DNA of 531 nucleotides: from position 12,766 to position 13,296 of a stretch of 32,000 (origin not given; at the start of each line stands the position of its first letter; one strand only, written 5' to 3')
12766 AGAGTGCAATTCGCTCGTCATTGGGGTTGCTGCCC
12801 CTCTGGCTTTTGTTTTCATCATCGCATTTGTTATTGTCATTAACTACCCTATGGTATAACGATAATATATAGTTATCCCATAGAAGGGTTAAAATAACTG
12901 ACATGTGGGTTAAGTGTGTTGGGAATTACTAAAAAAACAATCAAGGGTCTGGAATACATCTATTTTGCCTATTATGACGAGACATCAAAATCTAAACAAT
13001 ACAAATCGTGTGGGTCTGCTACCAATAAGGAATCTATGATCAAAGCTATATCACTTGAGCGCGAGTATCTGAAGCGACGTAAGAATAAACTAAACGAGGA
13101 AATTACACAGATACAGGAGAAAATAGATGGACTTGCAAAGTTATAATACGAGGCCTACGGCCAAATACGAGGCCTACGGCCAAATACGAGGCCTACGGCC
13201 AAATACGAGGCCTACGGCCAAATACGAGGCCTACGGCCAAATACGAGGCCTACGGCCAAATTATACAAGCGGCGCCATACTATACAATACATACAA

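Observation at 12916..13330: Six perfect 19-nt iterons wedged between a small Arm-like ORF and the methyltransferase-HNH gene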

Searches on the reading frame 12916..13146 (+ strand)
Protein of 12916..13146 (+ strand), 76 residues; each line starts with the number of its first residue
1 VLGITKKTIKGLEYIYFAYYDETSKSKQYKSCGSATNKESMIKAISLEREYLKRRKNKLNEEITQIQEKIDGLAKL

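Call 7: search_protein_families(library=pfam, proteins=[window:12916-13146:+], max_evalue=0.01)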
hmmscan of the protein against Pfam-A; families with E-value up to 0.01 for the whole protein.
window:12916-13146:+ (76 aa): 0 families

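Call 12: find_homologous_proteins(query=window:12916-13143:+, max_evalue=0.01)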
Query window:12916-13143:+ (76 aa): 2 proteins with E <= 0.01 among 2 candidates.
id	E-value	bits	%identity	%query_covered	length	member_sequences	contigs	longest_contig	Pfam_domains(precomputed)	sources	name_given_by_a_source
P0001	2.6e-40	152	100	100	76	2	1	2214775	-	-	-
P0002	1.8e-32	128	83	99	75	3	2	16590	-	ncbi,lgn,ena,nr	ncbi:MAG: hypothetical protein F4010_07045 [Cenarchaeum sp. SB0669_bin_11]|nr:hypothetical protein [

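Call 13: find_encoding_contigs(protein=P0002, flank=10000, max_places=6)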
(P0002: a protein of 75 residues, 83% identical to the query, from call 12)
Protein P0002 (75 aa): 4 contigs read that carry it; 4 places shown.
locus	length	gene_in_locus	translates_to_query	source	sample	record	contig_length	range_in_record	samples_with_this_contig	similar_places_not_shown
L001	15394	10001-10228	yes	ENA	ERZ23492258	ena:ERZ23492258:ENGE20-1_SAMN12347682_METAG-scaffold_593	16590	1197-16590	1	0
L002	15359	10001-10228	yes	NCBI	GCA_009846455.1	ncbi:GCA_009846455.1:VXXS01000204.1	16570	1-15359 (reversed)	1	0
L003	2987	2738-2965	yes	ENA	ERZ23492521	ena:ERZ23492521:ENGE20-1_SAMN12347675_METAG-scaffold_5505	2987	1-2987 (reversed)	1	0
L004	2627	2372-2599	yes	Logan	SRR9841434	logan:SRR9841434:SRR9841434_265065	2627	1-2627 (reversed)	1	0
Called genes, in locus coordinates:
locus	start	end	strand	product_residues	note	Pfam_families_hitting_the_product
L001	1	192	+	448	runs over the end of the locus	PF00206:Lyase_1, PF10397:ADSL_C, PF22304:ASLyase_C (weak)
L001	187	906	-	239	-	PF00733:Asn_synthase, PF24167:DUF7411 (weak), PF00733:Asn_synthase (weak)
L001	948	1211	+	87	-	PF01329:Pterin_4a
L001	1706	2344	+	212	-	-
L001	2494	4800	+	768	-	PF00133:tRNA-synt_1, PF09334:tRNA-synt_1g, PF08264:Anticodon_1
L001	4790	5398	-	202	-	PF01174:SNO, PF00117:GATase (weak), PF07685:GATase_3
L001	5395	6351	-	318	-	PF01680:SOR_SNZ, PF05690:ThiG (faint)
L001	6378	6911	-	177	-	-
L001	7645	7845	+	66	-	-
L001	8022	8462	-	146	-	-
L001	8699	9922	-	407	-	PF00665:rve, PF13610:DDE_Tnp_IS240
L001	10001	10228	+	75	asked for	-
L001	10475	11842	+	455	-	PF01555:N6_N4_Mtase, PF01844:HNH, PF14279:HNH_5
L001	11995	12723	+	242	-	PF07505:DUF5131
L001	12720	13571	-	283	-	-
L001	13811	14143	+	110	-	-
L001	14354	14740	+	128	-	-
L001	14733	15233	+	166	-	PF01047:MarR (weak), PF09339:HTH_IclR (faint), PF12802:MarR_2 (faint), PF13412:HTH_24 (weak), PF13601:HTH_34 (faint), PF24266:HTH_HVO_0163_N, PF01022:HTH_5 (weak), PF13412:HTH_24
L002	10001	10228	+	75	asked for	-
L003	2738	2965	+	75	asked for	-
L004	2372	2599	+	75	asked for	-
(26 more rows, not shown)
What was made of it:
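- The gene order is conserved (call 13).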

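Call 14: find_encoding_contigs(protein=P0001, flank=10000, max_places=6)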
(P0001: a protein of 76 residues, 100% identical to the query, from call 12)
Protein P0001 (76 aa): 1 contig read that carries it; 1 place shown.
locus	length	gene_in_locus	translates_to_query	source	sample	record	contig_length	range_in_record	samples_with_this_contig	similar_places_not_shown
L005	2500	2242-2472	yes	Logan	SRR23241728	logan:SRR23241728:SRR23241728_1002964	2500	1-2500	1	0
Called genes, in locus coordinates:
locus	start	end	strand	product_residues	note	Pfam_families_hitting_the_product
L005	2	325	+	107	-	?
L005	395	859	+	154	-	-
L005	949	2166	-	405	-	PF00665:rve (weak), PF13610:DDE_Tnp_IS240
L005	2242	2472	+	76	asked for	-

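Call 36: search_protein_families(library=ncbifam, proteins=[window:12916-13146:+], max_evalue=0.01)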
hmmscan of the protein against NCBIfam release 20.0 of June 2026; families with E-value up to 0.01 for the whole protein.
window:12916-13146:+ (76 aa): 0 families

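Call 37: search_protein_families(library=padloc, proteins=[window:12916-13146:+], max_evalue=0.01)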
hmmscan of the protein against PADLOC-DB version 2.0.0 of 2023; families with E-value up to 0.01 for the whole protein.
window:12916-13146:+ (76 aa): 0 families

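Call 39: predict_structure(alignment_id=A1)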
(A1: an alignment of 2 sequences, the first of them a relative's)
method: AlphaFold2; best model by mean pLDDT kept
length: 76 residues; sequences in the alignment: 2
mean_pLDDT: 94.7   pTM: 0.74
mean pLDDT of the five models: 94.7, 94.5, 94.3, 94.1, 93.3
residues with pLDDT >= 90: 71; 70-90: 4; 50-70: 1; < 50: 0
segments of 3 or more residues with pLDDT < 50: none
pLDDT, mean of each block of 10 residues (from residue 1): 91 96 93 96 97 96 97 89
secondary structure, 60 per line:
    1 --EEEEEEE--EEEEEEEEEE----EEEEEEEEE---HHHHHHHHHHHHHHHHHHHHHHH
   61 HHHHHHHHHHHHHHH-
elements in order: E3-9 E12-21 E26-34 H38-75
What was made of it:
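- On Arm-type / AP2-like DNA-binding domain: AlphaFold2 gives strands 3-9, 12-21 and 26-34 and a helix 38-75, pLDDT 94.7 (call 39).
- On Controller (C) protein of restriction-modification systems: No HTH family was found, and the fold is sheet plus helix (calls 7, 39).
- Closest known: Controller. Different: No helix-turn-helix is present, and the predicted fold is three strands plus a long helix (call 39).
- Closest known: Arm-type DNA-binding domains of tyrosine integrases / AP2 domain. Same: The order of secondary-structure elements is beta-beta-beta-alpha (call 39).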

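Call 41: fold_search(model_id=the predicted structure, library=pdb)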
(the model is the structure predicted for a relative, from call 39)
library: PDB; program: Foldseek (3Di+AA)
matches with E <= 10: 584; with E <= 0.001: 0
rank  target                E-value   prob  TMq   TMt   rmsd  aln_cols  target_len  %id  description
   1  4l5g_A                1.8e-01  0.98  0.34  0.17   1.6        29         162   28  Crystal structure of Thermus thermophilus CarD (released 2013-07-31)
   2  4u68_A                4.9e-01  0.35  0.28  0.32   8.4        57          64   14  Crystal structure of Rhino chromodomain in complex with H3K9me3 (released 2015-08-05)
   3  4quf_F                6.2e-01  0.33  0.29  0.34   7.3        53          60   13  crystal structure of chromodomain of Rhino with H3K9me3 (released 2014-08-20)
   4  4bhm_D                7.1e-01  0.33  0.32  0.32   7.2        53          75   21  The crystal structure of MoSub1-DNA complex reveals a novel DNA binding mode (released 2014-04-23)
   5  4quc                  7.1e-01  0.28  0.28  0.34   7.3        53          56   13  Crystal structure of chromodomain of Rhino (released 2014-08-20)
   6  4u68_B                7.1e-01  0.28  0.28  0.33   8.2        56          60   12  Crystal structure of Rhino chromodomain in complex with H3K9me3 (released 2015-08-05)
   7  4quf_D                7.5e-01  0.25  0.29  0.34   7.0        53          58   13  crystal structure of chromodomain of Rhino with H3K9me3 (released 2014-08-20)
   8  4quf_A                8.0e-01  0.25  0.29  0.34   7.2        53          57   13  crystal structure of chromodomain of Rhino with H3K9me3 (released 2014-08-20)
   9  4quf_C                8.0e-01  0.25  0.28  0.33   8.4        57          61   14  crystal structure of chromodomain of Rhino with H3K9me3 (released 2014-08-20)
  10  2pma_B                8.5e-01  0.44  0.27  0.18   2.4        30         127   23  Structural Genomics, the crystal structure of a protein Lpg0085 with unknown function (DUF785) from Legionella pneumop (released 2007-05-22)
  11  2pma_A                8.5e-01  0.35  0.27  0.18   3.4        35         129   23  Structural Genomics, the crystal structure of a protein Lpg0085 with unknown function (DUF785) from Legionella pneumop (released 2007-05-22)
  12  4quf_B                8.5e-01  0.25  0.29  0.33   8.3        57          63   14  crystal structure of chromodomain of Rhino with H3K9me3 (released 2014-08-20)
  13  6k7x_C                9.0e-01  0.33  0.24  0.08   3.0        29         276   14  Human MCU-EMRE complex (released 2020-09-09)
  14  4agh                  9.0e-01  0.30  0.35  0.34   7.4        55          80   20  Structural features of ssDNA binding protein MoSub1 from Magnaporthe oryzae (released 2012-08-29)
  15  4l5g_B                9.6e-01  0.54  0.31  0.16   2.2        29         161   28  Crystal structure of Thermus thermophilus CarD (released 2013-07-31)
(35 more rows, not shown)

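Call 42: search_protein_representatives(protein=window:12916-13143:+)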
Query: 76 residues. Proteins with E-value up to 0.001 (for the whole library): 38; up to 1e-10: 4; up to 1e-30: 1. The best 38 are listed.
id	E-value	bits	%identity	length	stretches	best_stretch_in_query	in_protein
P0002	5.6e-33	127.7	83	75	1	2-76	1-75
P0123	7.7e-16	73.6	51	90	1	2-70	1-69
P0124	2.8e-15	71.9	52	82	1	2-72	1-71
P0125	5.1e-12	61.6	58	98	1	2-56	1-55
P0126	1.1e-10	57.4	40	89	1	3-74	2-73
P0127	7.4e-09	51.6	37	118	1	4-73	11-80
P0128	1.2e-07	47.9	39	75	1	4-70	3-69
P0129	2.0e-07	47.1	41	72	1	4-67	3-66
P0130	2.4e-07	46.9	39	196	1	2-65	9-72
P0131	1.1e-06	44.7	42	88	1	4-70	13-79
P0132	1.4e-06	44.4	42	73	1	3-71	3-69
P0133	1.9e-06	44.0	42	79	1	4-67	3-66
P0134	4.6e-06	42.8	37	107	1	3-67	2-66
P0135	8.9e-06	41.9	42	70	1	3-68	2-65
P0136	9.2e-06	41.9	39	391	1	2-72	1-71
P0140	2.9e-05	40.3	37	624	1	4-66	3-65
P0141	4.5e-05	39.7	33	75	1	6-68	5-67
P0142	7.1e-05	39.1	41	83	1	2-73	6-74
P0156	6.0e-04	36.1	30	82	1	3-70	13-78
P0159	8.1e-04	35.7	36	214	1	4-62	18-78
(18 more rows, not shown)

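Call 46: search_solved_structures(query=A2, max_evalue=10, show_alignments=3)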
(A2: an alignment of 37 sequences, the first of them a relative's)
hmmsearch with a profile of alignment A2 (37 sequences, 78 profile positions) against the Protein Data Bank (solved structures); distinct sequences matched with E-value up to 10: 98 (the best 60 are shown).
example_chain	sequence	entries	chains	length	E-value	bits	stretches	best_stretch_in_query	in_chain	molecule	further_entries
4tko_B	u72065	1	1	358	0.0016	21.6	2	39-74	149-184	EmrA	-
9tls_A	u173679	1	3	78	0.0021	21.2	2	44-70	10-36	Sc-apCC-2-KLHL20-3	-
9tlt_A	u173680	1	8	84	0.0027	20.9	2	44-73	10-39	Sc-apCC-2-KLHL20-4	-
3lt6_A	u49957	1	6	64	0.019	18.1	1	36-74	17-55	Adhesin yadA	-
9tll_A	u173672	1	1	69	0.067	16.4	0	48-76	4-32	Sc-apCC-2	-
5fv8_A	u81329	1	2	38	0.084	16.1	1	44-73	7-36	FOSW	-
3lt7_A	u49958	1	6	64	0.086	16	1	36-74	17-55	Adhesin yadA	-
9tlr_A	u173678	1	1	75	0.099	15.8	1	43-68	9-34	Sc-apCC-2-BCL-xL-11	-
4k3x_B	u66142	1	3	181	0.13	15.4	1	26-75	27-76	Hemagglutinin HA2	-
9tlv_A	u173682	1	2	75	0.15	15.3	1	43-71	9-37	Sc-apCC-2-MCL-1-3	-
6q22_A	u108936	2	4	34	0.15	15.2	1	47-74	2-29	Coiled-coil Trimer with Glu:Aminobutyric acid:Lys Triad | peptide with Glu:Ala:Lys triad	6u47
7tac_C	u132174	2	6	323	0.18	15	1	27-69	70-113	Transcription factor TGA3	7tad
7wvg_B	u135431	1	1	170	0.21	14.8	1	26-75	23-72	Hemagglutinin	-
2xu6_A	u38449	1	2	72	0.21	14.8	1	34-73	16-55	MDV1 COILED COIL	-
8gv7_B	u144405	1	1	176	0.21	14.8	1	26-75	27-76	Hemagglutinin H18-HA2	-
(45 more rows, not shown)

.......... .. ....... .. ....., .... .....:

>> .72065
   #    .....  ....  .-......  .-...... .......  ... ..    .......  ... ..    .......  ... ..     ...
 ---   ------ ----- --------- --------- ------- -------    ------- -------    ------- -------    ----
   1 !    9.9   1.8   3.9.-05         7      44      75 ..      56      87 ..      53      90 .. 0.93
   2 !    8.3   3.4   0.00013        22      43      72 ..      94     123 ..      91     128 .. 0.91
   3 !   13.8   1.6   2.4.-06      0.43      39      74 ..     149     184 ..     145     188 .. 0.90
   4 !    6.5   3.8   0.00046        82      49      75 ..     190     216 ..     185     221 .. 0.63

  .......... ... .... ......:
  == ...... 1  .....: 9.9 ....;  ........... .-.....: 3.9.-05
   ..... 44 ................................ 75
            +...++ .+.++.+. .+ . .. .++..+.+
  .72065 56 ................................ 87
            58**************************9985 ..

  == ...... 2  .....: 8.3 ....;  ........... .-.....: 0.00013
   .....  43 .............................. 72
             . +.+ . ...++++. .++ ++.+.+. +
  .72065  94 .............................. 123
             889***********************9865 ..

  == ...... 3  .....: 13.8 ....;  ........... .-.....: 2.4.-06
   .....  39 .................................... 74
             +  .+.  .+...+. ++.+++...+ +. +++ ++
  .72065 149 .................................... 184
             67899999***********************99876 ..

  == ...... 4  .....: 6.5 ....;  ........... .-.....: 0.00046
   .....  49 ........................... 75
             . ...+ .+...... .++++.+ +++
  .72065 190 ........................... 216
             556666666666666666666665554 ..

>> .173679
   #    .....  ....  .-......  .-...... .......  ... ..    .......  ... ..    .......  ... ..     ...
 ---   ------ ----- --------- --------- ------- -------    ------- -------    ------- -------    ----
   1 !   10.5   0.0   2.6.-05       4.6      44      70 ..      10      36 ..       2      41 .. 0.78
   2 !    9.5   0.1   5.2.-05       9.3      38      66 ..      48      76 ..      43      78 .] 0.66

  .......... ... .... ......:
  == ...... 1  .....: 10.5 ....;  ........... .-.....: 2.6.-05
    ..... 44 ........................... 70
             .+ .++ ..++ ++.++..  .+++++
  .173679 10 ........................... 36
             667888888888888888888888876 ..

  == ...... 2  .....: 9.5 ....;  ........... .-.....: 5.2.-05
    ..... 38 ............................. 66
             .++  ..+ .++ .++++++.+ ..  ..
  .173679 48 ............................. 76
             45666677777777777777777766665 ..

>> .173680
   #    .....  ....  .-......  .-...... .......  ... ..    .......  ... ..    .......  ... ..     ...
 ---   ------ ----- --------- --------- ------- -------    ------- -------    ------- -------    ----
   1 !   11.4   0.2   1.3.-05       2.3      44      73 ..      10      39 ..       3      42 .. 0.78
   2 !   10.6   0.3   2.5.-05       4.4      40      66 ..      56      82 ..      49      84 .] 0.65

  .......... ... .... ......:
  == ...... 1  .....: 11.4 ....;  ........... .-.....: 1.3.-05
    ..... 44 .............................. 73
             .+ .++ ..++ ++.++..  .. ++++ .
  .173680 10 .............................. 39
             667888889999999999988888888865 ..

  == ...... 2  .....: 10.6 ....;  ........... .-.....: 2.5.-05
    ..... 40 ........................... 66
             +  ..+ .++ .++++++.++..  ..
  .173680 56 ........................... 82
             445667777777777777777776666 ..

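Call 47: search_protein_families(library=pfam, alignment_id=A2, max_evalue=1)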
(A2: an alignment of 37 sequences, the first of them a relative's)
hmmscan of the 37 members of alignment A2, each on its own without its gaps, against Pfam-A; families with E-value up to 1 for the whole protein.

A. member 1, P0001 (76 aa): 4 families
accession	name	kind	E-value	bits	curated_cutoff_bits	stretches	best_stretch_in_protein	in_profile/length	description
PF22002.1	MTLN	-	0.011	16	27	1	43-71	26-54/56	Mitoregulin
PF16555.11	GramPos_pilinD1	-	0.043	14.8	23.1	1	7-74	37-100/160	Gram-positive pilin subunit D1, N-terminal domain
PF03974.18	Ecotin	-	0.095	13.1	22.2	1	4-46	51-91/122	Ecotin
PF14703.12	PHM7_cyt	-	0.1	13.2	27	1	6-71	52-118/174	Cytosolic domain of 10TM putative phosphate transporter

B. families by the number of members that match (of 37 scanned): 50 families (the first 25 are shown)
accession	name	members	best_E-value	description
PF22002.1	MTLN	3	0.011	Mitoregulin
PF17293.8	Arm-DNA-bind_5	3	0.011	Arm DNA-binding domain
PF17253.7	DUF5320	3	0.069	Family of unknown function (DUF5320)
PF02403.27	Seryl_tRNA_N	2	0.008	Seryl-tRNA synthetase N-terminal domain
PF03974.18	Ecotin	2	0.021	Ecotin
PF24610.1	DUF7623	2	0.036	Domain of unknown function (DUF7623)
PF09177.16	STX6_10_61_N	2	0.058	Syntaxin 6/10/61, N-terminal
PF14703.12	PHM7_cyt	2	0.1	Cytosolic domain of 10TM putative phosphate transporter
PF13600.11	DUF4140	2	0.12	N-terminal domain of unknown function (DUF4140)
PF14282.11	FlxA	1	0.0015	FlxA-like protein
PF22709.1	Mu_Gam-Sipho_Gp157-TOTE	1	0.0015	Mu Gam/Sipho_Gp157-like domain of the TOTE conflict systems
PF09787.14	Golgin_A5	1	0.0026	Golgin subfamily A member 5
PF02373.28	JmjC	1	0.0042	JmjC domain, hydroxylase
PF10481.14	CENP-F_N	1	0.0044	Cenp-F N-terminal domain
PF22216.1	Sas-6_C_CC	1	0.0053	Spindle assembly abnormal protein 6 homolog, C-terminal coiled coil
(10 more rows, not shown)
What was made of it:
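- Closest known: Arm-type DNA-binding domains of tyrosine integrases / AP2 domain. Same: Three relatives give sub-threshold hits to Arm-DNA-bind_5 (call 47).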

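Call 49: find_homologous_proteins(query=A2, max_evalue=0.001)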
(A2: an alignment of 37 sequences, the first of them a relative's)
Query A2 (37 sequences) (76 aa, profile of the alignment): 18 proteins with E <= 0.001 among 667 candidates.
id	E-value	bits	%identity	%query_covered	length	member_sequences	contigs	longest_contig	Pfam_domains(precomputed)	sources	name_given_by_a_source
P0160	1.7e-25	106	36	96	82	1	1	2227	-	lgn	-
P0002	2.3e-25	106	83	99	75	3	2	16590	-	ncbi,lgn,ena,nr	ncbi:MAG: hypothetical protein F4010_07045 [Cenarchaeum sp. SB0669_bin_11]|nr:hypothetical protein [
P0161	3.3e-24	102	41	91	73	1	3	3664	-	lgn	-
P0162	9.6e-24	101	35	89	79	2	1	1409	-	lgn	-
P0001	1.2e-23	101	100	100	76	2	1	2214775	-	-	-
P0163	2.6e-23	100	29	95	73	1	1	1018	-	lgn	-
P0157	1.1e-22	97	36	91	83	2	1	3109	-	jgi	-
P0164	1.3e-22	97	41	61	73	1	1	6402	-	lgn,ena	-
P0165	6.1e-22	95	33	88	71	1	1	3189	-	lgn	-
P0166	9.7e-22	94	37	75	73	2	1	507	-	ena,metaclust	metaclust:\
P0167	2.8e-21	93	37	92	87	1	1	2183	-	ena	-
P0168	1.6e-20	91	33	92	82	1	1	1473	-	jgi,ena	-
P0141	2.1e-18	84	34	82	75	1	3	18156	-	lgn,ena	-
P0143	5.7e-18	82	32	93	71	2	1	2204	-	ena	-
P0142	2.4e-17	80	39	95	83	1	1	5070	-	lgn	-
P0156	3.9e-15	73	29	89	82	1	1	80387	-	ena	-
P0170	2.4e-12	64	42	68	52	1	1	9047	-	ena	-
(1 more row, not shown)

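Call 50: find_encoding_contigs(protein=P0141, flank=5000, max_places=2)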
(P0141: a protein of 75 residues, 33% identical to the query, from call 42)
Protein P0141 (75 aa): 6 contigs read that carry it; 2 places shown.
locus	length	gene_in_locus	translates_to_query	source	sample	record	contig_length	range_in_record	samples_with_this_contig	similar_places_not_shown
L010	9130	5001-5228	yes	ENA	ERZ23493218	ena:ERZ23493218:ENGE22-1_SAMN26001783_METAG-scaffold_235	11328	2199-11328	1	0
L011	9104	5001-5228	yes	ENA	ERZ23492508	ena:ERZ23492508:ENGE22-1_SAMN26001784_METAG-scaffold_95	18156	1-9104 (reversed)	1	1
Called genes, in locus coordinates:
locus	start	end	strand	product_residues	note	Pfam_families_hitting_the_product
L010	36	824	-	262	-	PF00515:TPR_1 (faint), PF07719:TPR_2 (faint), PF13176:TPR_7 (faint), PF13181:TPR_8 (faint), PF13371:TPR_9 (faint), PF13374:TPR_10 (faint), PF13428:TPR_14 (faint), PF13424:TPR_12 (weak), +6 more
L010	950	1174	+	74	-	-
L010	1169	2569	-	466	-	PF07693:KAP_NTPase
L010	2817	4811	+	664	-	-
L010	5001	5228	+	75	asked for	-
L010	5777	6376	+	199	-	PF01555:N6_N4_Mtase (weak)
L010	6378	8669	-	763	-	PF01170:UPF0020 (faint), PF01555:N6_N4_Mtase, PF13847:Methyltransf_31 (faint), PF01555:N6_N4_Mtase (weak), PF27126:NmeDI_C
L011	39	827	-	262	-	PF00515:TPR_1 (faint), PF07719:TPR_2 (faint), PF13176:TPR_7 (faint), PF13181:TPR_8 (faint), PF13371:TPR_9 (faint), PF13374:TPR_10 (faint), PF13428:TPR_14 (faint), PF13424:TPR_12 (weak), +6 more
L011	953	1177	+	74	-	-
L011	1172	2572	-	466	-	PF07693:KAP_NTPase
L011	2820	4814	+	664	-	-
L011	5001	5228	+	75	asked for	-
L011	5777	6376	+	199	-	PF01555:N6_N4_Mtase (weak)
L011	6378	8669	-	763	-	PF01170:UPF0020 (faint), PF01555:N6_N4_Mtase, PF13847:Methyltransf_31 (faint), PF01555:N6_N4_Mtase (weak), PF27126:NmeDI_C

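Call 51: find_encoding_contigs(protein=P0156, flank=5000, max_places=2)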
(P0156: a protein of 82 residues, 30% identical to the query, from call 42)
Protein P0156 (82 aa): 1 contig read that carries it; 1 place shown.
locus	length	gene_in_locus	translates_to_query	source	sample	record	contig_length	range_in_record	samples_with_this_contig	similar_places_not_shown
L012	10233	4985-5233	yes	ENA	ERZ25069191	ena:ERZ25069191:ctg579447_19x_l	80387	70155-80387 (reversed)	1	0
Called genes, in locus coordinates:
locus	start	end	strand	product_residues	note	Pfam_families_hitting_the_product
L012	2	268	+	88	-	?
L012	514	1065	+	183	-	PF28043:KwaA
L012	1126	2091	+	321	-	PF16162:KwaB (weak)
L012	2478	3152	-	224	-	PF13592:HTH_33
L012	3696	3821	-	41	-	-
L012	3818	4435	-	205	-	PF13551:HTH_29 (weak), PF13565:HTH_32, PF13592:HTH_33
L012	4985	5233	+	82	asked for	-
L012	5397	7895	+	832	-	PF01555:N6_N4_Mtase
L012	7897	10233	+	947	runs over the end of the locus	PF04851:ResIII (weak)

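Call 52: find_encoding_contigs(protein=P0164, flank=5000, max_places=2)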
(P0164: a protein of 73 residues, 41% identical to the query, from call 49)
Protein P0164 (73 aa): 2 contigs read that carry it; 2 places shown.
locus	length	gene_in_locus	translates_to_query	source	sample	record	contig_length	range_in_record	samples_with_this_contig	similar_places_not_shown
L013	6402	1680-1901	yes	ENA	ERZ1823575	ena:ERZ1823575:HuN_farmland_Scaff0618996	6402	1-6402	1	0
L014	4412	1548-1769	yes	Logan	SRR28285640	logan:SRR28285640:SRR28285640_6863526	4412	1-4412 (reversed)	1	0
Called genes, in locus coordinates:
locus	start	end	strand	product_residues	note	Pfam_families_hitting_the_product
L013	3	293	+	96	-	?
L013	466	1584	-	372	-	PF00665:rve (weak), PF13610:DDE_Tnp_IS240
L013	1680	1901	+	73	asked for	-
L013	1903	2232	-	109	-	-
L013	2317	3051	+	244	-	-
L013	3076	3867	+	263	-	PF01555:N6_N4_Mtase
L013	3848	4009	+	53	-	-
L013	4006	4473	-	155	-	-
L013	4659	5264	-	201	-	-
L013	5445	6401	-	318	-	?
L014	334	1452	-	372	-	PF00665:rve (weak), PF13610:DDE_Tnp_IS240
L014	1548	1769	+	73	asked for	-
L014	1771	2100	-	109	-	-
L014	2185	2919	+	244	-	-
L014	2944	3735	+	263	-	PF01555:N6_N4_Mtase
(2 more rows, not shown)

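Call 53: find_encoding_contigs(protein=P0142, flank=5000, max_places=2)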
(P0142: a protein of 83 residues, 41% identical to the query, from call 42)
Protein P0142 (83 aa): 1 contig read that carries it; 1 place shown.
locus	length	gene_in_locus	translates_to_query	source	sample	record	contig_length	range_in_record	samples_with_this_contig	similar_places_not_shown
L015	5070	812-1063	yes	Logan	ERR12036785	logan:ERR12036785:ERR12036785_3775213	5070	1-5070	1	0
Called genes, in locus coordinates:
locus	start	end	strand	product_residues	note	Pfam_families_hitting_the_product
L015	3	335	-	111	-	?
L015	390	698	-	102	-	-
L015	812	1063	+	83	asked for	-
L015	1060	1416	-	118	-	-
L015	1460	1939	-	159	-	PF18929:DUF5678 (weak)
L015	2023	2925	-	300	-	PF06527:TniQ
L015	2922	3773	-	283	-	-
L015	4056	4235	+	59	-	-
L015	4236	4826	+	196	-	-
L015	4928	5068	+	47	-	?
